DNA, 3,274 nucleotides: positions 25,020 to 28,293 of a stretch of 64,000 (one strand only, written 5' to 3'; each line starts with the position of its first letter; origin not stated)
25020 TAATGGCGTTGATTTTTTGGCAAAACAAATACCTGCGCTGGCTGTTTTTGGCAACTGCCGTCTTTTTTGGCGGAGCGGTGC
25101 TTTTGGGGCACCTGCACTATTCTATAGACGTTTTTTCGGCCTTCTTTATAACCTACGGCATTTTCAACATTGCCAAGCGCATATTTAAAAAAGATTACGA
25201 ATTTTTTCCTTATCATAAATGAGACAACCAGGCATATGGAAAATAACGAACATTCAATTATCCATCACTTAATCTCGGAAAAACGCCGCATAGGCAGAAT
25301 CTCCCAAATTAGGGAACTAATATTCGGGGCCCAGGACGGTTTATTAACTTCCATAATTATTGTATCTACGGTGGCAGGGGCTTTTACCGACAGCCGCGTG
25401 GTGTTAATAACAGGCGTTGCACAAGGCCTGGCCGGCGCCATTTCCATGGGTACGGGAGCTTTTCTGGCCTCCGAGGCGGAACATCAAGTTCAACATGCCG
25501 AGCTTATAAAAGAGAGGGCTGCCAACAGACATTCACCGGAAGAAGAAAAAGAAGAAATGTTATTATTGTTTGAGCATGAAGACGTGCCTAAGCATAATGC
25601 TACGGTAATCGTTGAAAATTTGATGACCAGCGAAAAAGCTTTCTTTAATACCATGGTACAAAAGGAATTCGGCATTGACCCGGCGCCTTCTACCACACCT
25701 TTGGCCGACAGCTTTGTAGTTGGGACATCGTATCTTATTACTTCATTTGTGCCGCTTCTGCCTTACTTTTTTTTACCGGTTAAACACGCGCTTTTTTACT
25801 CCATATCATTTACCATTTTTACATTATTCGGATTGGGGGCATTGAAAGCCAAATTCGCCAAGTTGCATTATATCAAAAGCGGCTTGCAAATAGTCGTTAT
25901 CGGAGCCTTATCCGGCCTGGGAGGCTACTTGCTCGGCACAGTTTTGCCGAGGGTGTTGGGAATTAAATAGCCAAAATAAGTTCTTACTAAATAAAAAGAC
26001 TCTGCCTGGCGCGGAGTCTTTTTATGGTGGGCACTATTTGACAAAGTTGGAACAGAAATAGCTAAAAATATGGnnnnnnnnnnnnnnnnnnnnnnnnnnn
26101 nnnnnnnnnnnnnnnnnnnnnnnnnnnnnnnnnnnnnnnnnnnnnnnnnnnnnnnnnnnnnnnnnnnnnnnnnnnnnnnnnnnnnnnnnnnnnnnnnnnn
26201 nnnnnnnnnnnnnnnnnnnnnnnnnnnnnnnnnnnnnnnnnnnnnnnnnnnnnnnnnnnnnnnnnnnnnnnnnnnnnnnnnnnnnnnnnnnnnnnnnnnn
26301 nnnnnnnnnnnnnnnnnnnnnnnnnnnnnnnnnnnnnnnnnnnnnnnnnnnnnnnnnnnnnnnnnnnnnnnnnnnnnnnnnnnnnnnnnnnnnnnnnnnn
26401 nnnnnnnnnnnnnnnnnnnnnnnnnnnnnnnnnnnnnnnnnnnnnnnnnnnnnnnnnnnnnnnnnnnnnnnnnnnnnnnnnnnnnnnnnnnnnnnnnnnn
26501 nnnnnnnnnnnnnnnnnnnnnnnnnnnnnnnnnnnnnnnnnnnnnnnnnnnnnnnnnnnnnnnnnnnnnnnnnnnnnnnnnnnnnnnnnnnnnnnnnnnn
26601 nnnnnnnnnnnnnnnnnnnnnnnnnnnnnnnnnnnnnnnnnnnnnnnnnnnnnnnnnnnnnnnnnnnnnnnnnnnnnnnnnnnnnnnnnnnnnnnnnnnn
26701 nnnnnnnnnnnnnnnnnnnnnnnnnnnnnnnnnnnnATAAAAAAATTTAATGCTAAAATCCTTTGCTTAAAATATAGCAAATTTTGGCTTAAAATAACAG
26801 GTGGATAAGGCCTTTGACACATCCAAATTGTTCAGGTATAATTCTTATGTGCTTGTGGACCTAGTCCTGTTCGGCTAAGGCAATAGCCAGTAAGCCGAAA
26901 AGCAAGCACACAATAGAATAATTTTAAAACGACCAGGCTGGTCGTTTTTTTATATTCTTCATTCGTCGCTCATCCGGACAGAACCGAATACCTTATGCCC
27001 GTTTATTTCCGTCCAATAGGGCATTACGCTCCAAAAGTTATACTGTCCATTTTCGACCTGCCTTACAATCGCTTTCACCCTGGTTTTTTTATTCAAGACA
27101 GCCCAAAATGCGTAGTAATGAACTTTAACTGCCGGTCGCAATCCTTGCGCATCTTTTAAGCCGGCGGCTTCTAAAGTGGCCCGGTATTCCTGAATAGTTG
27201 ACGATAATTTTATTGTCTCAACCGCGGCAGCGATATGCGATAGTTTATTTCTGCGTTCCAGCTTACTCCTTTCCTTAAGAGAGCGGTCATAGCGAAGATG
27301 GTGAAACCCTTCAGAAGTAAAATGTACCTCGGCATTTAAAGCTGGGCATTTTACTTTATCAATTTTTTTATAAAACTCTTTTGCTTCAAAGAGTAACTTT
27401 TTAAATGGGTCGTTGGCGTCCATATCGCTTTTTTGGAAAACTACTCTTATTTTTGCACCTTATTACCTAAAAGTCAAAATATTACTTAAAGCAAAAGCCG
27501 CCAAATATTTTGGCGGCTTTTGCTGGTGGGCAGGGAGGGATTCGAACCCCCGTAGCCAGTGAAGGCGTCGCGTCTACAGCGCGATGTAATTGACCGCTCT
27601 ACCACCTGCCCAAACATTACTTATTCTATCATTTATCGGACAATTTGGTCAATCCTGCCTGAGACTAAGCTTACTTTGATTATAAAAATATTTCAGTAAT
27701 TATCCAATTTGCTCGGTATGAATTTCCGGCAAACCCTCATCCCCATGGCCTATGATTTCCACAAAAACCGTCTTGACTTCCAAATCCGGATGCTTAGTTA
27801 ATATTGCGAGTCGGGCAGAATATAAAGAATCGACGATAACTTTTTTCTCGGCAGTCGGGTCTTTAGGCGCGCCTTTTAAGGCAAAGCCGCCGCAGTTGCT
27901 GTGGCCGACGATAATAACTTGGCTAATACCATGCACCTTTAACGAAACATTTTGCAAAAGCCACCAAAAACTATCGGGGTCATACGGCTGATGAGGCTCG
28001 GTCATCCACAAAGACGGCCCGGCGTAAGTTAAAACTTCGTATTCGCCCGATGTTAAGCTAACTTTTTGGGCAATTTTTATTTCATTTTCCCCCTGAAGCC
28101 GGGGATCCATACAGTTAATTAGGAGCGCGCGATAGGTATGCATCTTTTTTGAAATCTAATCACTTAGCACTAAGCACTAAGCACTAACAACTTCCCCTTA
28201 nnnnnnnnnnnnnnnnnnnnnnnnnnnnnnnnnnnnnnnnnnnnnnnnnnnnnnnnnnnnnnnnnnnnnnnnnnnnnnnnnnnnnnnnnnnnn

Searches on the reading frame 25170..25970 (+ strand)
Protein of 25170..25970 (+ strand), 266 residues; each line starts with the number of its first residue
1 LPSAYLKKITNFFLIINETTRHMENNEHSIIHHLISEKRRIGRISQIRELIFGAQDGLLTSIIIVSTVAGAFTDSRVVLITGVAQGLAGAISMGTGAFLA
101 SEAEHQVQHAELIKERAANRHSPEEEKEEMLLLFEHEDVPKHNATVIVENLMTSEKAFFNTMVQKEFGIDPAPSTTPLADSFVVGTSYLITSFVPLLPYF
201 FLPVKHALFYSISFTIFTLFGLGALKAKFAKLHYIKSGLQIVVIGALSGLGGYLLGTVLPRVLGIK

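Call 96: search_protein_families(library=pfam, proteins=[window:25170-25970:+], max_evalue=0.0001)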
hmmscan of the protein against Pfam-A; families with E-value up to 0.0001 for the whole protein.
window:25170-25970:+ (266 aa): 1 family
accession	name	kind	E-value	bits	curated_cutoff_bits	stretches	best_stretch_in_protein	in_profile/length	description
PF01988.24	VIT1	-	2.5e-54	184.8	28.1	1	47-256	1-213/214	VIT family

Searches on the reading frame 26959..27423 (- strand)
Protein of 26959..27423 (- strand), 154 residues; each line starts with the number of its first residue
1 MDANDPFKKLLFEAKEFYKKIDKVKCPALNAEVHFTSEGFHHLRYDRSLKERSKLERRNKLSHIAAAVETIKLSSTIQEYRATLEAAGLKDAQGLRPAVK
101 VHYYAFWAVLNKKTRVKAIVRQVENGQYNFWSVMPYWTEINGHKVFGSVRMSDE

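Call 96: search_protein_families(library=pfam, proteins=[window:26959-27423:-], max_evalue=0.0001)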
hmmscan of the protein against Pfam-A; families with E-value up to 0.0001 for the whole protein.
window:26959-27423:- (154 aa): 1 family
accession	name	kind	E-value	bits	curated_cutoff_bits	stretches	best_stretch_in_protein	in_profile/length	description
PF18798.6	LPD3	-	2.9e-05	24.7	27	1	12-127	8-111/114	Large polyvalent protein-associated domain 3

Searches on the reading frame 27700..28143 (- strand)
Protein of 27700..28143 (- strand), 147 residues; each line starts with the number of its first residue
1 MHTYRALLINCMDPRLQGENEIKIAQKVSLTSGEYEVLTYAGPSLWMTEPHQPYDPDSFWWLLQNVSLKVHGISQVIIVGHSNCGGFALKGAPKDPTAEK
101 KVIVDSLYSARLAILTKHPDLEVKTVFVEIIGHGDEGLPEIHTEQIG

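Call 96: search_protein_families(library=pfam, proteins=[window:27700-28143:-], max_evalue=0.0001)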
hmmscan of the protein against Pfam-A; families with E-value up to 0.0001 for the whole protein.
window:27700-28143:- (147 aa): 2 families
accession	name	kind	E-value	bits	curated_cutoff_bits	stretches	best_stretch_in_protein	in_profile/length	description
PF20393.3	Pro_CA_2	-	1.2e-08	35.6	30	1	5-128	5-115/125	Putative carbonic anhydrase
PF00484.24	Pro_CA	-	3.4e-05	24.6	25.7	0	66-113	47-94/156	Carbonic anhydrase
